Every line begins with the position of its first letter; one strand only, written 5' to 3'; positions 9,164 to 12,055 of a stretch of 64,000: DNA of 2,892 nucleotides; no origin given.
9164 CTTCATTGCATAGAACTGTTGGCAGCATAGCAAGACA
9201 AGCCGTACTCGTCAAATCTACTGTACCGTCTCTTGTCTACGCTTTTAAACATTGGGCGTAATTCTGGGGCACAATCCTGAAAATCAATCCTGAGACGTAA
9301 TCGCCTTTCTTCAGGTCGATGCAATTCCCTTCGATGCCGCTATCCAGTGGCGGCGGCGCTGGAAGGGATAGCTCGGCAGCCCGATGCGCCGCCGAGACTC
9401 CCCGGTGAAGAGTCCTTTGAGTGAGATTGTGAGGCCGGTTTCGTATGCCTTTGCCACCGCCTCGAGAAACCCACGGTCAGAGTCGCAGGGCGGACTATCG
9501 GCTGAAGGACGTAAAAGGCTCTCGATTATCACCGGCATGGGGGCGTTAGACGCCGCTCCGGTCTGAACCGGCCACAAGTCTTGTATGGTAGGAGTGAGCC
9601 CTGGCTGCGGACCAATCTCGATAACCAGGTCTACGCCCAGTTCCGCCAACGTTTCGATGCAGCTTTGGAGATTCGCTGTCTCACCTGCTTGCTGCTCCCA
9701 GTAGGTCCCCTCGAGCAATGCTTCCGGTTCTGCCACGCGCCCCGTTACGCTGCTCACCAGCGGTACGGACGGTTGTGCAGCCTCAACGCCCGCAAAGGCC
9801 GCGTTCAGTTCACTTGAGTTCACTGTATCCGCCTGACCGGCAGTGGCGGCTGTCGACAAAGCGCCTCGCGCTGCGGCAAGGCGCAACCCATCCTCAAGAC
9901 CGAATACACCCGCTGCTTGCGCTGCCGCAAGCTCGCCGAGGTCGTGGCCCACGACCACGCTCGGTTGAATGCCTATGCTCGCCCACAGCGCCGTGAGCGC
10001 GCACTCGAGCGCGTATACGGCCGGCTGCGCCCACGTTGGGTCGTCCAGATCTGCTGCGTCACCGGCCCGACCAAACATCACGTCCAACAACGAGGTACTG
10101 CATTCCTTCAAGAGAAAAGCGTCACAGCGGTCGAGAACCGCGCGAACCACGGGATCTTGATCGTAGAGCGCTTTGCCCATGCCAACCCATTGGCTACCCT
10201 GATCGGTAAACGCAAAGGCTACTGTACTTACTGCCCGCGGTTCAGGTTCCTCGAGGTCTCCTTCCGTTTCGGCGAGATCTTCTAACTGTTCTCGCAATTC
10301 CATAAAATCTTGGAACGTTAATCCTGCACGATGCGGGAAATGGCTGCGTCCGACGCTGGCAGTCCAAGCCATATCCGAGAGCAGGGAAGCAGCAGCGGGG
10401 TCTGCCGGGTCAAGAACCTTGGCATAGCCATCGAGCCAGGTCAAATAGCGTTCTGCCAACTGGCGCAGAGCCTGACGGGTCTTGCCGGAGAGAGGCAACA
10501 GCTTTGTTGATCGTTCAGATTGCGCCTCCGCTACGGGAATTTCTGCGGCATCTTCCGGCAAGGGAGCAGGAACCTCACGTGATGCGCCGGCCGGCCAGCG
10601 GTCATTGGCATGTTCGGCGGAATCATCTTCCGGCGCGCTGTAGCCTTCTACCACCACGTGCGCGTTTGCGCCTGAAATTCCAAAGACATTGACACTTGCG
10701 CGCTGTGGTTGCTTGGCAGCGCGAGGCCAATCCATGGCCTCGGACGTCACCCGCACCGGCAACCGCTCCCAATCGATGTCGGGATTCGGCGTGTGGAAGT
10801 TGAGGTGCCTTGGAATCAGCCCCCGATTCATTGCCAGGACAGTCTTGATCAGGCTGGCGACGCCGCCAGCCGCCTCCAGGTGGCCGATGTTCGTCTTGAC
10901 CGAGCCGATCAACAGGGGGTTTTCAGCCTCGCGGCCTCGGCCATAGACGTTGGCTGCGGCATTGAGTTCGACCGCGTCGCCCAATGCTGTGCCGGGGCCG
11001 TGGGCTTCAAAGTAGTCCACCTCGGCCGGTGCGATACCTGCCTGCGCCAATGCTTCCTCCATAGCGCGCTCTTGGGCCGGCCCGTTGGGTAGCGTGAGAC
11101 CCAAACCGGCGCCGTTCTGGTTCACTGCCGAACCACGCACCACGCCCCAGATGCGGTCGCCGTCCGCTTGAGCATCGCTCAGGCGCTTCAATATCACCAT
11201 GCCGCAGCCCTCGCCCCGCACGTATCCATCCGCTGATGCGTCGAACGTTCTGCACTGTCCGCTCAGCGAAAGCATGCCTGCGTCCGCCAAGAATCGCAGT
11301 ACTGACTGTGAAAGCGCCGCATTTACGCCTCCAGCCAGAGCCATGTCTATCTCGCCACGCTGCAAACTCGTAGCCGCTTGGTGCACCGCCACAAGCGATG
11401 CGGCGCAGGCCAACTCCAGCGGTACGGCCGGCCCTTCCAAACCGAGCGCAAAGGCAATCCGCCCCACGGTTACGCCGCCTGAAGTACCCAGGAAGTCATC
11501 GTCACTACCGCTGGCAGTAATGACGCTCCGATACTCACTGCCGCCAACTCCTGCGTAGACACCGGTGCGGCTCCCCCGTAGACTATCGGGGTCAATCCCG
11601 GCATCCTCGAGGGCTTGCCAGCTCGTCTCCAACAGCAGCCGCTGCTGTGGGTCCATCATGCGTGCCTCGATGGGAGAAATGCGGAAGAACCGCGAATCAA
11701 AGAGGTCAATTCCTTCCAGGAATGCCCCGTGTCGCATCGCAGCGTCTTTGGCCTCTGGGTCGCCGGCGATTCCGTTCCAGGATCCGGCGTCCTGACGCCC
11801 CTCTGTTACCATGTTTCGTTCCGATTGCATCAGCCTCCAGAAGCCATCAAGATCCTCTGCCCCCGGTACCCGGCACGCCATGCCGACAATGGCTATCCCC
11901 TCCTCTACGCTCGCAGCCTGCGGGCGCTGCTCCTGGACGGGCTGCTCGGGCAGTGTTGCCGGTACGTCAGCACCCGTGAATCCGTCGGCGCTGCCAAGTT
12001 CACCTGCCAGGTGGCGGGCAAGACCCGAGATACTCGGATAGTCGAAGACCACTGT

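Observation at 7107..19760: Compact type I PKS cluster with non-canonical architecture: fully reducing, C-methylating module, then KS-AT with trans ACP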

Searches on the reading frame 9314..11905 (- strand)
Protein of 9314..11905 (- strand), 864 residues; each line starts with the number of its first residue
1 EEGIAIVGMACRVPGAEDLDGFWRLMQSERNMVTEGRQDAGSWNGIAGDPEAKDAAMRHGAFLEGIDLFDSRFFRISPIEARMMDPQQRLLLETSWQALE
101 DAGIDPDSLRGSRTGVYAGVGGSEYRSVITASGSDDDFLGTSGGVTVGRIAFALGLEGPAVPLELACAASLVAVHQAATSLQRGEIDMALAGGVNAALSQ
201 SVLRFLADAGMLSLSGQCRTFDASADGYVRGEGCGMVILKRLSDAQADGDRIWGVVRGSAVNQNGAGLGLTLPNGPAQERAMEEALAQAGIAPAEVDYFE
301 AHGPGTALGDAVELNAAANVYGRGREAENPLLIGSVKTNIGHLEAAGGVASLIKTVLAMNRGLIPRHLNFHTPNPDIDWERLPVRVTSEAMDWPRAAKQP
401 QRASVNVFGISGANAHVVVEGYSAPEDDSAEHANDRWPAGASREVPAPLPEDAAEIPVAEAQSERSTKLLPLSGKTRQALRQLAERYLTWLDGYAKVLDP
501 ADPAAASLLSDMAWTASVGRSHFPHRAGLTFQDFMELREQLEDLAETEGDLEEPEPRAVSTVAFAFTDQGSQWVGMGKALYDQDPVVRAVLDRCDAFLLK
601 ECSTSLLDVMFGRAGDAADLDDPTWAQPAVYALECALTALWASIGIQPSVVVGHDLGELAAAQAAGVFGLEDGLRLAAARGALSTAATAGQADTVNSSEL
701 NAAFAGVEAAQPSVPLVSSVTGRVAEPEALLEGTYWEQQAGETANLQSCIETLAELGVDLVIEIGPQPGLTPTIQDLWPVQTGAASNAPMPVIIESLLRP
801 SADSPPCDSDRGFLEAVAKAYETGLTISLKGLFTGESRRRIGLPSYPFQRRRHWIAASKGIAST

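Call 44: search_solved_structures(query=window:9314-11905:-, show_alignments=1, max_evalue=1e-60)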
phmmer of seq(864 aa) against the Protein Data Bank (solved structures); distinct sequences matched with E-value up to 1e-60: 72 (the best 60 are shown).
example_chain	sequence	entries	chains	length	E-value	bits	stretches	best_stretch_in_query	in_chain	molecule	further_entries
7zma_A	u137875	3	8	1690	3.1e-178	597.9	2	4-428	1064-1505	Putative polyketide synthase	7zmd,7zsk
4mz0_A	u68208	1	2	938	1.2e-173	582.7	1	2-699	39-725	CurL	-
2hg4_A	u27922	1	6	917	2.3e-140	472.7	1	2-439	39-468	6-Deoxyerythronolide B Synthase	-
7m7j_B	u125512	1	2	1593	2.2e-135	456.1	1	2-426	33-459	EryAI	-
7m7i_B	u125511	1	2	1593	2.4e-135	456.1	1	2-426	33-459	EryAI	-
7m7f_B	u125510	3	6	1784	3.3e-135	455.6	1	2-426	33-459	EryAI,6-deoxyerythronolide-B synthase EryA3, modules 5 and 6 chimera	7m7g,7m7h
8tjn_B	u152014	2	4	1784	3.5e-135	455.5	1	2-426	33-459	EryAI,6-deoxyerythronolide-B synthase EryA3, modules 5 and 6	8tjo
8g4u_A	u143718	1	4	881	5.7e-135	454.8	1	2-426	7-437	EryAIII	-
9iyw_A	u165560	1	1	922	9e-135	454.1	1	2-718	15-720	Polyketide synthase,GfsA KSQ-AncAT chimeric protein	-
8ee0_A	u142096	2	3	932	3e-134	452.4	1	2-693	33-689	6-deoxyerythronolide B synthase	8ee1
7uwr_A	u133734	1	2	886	6.7e-133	448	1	2-723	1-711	Narbonolide/10-deoxymethynolide synthase PikA1, modules 1 and 2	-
2qo3_A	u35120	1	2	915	7.4e-133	447.8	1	3-456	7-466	EryAII Erythromycin polyketide synthase modules 3 and 4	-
6c9u_A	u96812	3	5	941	8.5e-133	447.6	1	3-456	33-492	6-deoxyerythronolide-B synthase EryA2, modules 3 and 4 | EryAII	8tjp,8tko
8tpw_A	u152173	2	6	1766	8.1e-132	444.4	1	3-456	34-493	EryAII,EryAII,EryAII,EryAII,6-deoxyerythronolide-B synthase EryA3, modules 5 and 6 | EryAII,EryAII,EryAII,6-deoxyerythronolide-B synthase EryA3, modules 5 and 6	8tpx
7s6b_A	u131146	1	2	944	1e-131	444.1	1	2-433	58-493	Polyketide synthase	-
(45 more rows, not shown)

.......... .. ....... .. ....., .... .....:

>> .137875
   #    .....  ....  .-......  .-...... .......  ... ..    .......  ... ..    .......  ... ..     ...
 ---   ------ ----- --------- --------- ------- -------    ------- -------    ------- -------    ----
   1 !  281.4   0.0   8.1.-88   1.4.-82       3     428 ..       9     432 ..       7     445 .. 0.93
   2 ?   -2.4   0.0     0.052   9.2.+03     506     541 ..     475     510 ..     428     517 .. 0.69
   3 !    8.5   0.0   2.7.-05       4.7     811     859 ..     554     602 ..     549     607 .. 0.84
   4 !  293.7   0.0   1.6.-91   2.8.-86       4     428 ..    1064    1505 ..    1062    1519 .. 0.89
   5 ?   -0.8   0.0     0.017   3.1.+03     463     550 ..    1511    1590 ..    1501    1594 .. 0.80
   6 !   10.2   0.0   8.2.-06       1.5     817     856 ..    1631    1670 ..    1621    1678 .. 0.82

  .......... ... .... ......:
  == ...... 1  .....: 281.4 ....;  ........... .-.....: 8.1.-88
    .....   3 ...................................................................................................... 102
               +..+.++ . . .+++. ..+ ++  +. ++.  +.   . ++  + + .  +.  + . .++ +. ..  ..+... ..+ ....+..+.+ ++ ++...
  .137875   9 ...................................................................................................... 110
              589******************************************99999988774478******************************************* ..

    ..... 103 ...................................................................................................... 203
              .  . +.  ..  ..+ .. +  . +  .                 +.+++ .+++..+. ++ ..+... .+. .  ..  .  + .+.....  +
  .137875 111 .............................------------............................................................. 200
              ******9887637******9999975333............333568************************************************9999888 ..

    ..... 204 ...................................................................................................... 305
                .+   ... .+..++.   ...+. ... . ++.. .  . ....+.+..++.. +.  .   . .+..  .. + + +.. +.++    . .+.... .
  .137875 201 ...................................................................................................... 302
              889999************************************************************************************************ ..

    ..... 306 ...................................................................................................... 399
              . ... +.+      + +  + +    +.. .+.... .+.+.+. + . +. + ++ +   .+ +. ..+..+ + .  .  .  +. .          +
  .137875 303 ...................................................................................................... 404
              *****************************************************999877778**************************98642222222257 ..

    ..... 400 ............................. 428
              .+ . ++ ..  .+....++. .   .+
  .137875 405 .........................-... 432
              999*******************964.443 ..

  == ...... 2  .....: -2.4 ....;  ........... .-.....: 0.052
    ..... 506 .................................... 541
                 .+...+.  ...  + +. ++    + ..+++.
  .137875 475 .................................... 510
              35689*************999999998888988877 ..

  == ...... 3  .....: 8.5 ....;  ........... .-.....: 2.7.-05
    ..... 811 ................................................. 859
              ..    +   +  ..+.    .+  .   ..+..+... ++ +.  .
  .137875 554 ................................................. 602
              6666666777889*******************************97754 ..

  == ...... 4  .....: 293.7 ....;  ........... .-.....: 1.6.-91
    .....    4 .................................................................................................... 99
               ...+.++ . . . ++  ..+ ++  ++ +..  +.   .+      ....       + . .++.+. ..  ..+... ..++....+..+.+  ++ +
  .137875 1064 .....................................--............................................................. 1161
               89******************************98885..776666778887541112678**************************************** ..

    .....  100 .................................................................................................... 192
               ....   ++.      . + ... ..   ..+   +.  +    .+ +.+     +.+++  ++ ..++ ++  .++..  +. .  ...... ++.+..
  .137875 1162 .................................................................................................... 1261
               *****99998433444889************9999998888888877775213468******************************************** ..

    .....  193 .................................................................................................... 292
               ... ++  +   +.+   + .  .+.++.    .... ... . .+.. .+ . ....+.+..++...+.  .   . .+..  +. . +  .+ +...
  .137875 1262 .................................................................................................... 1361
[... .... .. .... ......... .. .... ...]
